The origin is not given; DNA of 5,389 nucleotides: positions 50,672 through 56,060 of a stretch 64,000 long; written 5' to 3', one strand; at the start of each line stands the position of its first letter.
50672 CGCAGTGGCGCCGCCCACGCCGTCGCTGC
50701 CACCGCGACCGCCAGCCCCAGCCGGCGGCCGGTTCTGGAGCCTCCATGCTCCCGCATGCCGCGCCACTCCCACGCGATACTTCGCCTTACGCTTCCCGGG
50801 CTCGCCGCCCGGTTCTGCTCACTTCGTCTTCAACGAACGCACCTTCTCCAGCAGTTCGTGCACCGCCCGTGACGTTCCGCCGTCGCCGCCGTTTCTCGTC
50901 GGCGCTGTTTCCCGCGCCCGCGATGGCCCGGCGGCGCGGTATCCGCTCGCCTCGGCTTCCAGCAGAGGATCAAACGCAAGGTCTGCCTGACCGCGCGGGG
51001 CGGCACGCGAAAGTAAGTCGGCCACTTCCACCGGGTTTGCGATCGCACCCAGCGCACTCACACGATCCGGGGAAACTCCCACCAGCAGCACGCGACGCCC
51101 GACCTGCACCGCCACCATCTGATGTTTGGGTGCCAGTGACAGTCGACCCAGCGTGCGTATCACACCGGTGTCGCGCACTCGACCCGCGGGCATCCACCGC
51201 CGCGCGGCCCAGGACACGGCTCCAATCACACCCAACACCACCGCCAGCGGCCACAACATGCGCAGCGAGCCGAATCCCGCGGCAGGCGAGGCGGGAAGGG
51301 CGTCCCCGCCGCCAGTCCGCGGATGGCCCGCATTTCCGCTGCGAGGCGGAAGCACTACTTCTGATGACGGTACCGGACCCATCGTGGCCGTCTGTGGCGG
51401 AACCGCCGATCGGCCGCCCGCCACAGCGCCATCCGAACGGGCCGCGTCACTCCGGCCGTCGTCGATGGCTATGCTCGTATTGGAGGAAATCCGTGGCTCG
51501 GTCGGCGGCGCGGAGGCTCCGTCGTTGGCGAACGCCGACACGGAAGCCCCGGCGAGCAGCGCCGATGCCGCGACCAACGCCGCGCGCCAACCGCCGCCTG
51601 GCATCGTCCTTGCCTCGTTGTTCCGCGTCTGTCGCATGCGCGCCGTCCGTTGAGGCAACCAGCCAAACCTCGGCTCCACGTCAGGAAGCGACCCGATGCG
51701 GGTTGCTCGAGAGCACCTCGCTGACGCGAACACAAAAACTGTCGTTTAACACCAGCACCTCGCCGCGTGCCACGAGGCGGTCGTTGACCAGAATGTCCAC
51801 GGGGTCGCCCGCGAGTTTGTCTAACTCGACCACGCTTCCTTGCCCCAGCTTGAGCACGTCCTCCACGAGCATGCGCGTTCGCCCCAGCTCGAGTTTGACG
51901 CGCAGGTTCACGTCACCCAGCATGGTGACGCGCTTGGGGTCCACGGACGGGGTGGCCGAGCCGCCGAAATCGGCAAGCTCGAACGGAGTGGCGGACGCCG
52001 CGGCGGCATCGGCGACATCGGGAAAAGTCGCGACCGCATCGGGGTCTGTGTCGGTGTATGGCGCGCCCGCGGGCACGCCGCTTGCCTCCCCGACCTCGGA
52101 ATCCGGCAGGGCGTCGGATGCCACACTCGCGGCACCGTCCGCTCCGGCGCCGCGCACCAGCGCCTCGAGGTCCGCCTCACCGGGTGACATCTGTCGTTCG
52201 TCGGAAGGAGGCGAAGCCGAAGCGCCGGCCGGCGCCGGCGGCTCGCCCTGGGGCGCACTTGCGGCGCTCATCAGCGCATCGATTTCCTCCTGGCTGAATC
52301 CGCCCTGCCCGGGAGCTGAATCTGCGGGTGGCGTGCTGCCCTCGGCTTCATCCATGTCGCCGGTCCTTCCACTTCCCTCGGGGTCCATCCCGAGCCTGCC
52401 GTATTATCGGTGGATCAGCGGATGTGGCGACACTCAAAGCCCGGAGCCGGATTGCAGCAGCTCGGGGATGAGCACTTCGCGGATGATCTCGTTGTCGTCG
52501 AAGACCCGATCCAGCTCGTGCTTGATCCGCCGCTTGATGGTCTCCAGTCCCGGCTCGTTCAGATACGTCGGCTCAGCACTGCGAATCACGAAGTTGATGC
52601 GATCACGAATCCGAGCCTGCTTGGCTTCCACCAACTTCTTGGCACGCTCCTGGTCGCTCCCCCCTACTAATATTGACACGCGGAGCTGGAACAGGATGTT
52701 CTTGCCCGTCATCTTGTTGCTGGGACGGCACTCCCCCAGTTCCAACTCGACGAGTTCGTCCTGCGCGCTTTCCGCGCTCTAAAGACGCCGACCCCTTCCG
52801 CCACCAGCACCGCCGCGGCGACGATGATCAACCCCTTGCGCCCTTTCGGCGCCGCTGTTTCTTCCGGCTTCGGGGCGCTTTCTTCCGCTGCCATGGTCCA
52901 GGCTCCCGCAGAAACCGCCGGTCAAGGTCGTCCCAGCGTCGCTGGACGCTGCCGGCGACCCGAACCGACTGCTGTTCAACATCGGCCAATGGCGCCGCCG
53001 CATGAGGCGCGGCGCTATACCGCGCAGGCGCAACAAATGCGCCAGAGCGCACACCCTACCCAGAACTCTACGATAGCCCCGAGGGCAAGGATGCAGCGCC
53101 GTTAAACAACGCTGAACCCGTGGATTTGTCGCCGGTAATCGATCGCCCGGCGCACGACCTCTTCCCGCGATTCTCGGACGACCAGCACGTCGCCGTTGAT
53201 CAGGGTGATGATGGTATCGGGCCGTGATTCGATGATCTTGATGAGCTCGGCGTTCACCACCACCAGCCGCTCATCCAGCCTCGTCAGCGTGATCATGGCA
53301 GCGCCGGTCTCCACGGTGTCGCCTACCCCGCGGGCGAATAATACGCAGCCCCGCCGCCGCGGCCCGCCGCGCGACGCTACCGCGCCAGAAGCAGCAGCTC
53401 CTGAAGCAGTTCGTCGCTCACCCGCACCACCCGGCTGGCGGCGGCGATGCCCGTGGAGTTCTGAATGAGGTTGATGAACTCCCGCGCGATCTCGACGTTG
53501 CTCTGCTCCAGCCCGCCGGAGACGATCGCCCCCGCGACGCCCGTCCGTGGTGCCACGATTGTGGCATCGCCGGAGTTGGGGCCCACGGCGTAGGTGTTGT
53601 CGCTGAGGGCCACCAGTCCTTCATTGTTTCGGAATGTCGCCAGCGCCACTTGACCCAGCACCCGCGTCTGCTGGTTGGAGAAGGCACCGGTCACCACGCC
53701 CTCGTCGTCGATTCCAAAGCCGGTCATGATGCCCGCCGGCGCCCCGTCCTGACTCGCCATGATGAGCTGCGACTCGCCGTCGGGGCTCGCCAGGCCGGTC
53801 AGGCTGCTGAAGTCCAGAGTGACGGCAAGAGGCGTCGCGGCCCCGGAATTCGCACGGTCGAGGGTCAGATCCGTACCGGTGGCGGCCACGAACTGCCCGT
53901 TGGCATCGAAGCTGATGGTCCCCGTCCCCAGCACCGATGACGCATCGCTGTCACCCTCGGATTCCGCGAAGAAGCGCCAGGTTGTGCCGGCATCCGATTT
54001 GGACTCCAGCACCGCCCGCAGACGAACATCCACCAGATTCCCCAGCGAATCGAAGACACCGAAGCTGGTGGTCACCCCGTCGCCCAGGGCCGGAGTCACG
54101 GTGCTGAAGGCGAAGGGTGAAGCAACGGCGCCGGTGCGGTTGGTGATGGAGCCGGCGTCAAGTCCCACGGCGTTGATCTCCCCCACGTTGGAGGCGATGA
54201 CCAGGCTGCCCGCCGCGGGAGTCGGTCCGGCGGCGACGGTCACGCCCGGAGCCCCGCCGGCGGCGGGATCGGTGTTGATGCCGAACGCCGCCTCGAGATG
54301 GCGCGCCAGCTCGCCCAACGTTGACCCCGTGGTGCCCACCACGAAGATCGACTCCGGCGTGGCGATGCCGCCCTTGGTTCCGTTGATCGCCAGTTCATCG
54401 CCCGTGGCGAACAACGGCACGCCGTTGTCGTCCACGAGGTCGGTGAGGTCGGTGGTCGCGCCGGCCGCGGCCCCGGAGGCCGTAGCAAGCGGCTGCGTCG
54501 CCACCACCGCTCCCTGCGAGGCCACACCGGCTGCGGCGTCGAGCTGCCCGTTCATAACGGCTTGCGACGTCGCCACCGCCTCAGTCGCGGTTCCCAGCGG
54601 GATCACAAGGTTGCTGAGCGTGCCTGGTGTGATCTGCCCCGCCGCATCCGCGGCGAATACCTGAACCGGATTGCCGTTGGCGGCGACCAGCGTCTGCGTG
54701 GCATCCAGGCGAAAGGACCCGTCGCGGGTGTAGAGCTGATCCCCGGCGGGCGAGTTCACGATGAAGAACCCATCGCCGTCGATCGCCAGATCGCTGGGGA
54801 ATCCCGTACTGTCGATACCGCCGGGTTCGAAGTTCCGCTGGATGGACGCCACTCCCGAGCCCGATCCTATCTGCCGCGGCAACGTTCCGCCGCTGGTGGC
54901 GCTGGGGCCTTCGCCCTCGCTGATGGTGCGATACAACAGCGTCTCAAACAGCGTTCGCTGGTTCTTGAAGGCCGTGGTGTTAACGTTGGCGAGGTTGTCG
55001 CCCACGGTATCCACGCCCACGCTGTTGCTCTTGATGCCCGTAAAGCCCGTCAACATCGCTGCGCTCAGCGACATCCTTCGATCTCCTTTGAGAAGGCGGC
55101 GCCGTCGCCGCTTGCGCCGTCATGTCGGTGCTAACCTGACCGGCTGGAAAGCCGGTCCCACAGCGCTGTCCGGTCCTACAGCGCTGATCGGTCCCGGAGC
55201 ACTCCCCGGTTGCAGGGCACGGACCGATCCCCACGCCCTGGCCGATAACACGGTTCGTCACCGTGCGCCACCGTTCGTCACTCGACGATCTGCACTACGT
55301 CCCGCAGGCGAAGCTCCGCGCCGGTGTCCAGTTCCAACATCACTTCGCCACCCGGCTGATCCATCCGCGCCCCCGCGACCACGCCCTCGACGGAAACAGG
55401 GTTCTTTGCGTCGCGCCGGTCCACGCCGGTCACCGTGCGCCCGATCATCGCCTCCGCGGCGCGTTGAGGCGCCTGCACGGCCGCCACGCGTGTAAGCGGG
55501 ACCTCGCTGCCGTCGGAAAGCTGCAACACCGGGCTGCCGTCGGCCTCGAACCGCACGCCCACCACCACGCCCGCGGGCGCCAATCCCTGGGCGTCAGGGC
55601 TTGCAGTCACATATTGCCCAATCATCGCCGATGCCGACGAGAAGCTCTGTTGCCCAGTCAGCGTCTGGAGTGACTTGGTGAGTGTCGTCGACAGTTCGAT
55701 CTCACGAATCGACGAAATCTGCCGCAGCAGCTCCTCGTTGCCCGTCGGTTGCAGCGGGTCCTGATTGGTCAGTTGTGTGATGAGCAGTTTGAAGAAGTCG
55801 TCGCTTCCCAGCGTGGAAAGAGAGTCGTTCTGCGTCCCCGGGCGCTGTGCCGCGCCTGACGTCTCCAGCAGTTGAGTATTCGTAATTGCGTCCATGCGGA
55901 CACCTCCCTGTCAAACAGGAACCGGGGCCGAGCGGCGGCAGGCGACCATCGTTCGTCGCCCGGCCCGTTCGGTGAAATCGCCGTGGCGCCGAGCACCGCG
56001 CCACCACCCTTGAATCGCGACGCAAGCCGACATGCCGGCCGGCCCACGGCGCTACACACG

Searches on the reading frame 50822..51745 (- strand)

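Call 31: search_protein_families(library=pfam, proteins=[window:50822-51745:-], max_evalue=0.001)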
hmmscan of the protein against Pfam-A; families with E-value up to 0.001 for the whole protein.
window:50822-51745:- (308 aa): 1 family
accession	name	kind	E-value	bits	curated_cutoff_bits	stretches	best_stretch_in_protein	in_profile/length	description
PF04347.18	FliO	-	6.1e-11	42.7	22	1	179-263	1-87/91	Flagellar biosynthesis protein, FliO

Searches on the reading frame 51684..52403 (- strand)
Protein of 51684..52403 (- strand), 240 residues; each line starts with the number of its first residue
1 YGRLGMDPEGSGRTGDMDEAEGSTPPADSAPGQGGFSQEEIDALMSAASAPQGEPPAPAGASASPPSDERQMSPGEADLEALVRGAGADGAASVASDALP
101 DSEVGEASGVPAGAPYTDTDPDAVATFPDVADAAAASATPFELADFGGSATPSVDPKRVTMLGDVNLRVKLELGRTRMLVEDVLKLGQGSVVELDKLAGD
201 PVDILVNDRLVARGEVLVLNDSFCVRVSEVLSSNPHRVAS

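Call 31: search_protein_families(library=pfam, proteins=[window:51684-52403:-], max_evalue=0.001)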
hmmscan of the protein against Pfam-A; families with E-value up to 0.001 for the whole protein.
window:51684-52403:- (240 aa): 1 family
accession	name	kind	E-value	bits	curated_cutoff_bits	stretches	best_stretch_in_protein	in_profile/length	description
PF01052.25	FliMN_C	-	6.5e-22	77.7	23.8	1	162-231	3-72/73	Type III flagellar switch regulator (C-ring) FliN C-term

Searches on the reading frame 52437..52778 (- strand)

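Call 31: search_protein_families(library=pfam, proteins=[window:52437-52778:-], max_evalue=0.001)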
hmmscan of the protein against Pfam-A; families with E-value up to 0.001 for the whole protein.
window:52437-52778:- (114 aa): 1 family
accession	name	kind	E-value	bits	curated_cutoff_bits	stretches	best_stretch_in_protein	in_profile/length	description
PF03748.19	FliL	-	1.6e-06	29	24.6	1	29-107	22-100/103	Flagellar basal body-associated protein FliL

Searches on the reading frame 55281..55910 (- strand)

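Call 31: search_protein_families(library=pfam, proteins=[window:55281-55910:-], max_evalue=0.001)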
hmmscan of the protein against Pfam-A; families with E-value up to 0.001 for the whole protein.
window:55281-55910:- (210 aa): 3 families
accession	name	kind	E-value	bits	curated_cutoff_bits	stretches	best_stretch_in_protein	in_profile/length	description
PF03963.19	FlgD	-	1.3e-13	51.4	27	1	17-82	9-74/75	Flagellar hook capping protein - N-terminal region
PF13861.12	FLgD_tudor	-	4.9e-10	39.9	26.9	1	92-142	5-57/58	FlgD Tudor-like domain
PF10756.15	bPH_6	-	0.00023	21.6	22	1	114-155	25-67/73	Bacterial PH domain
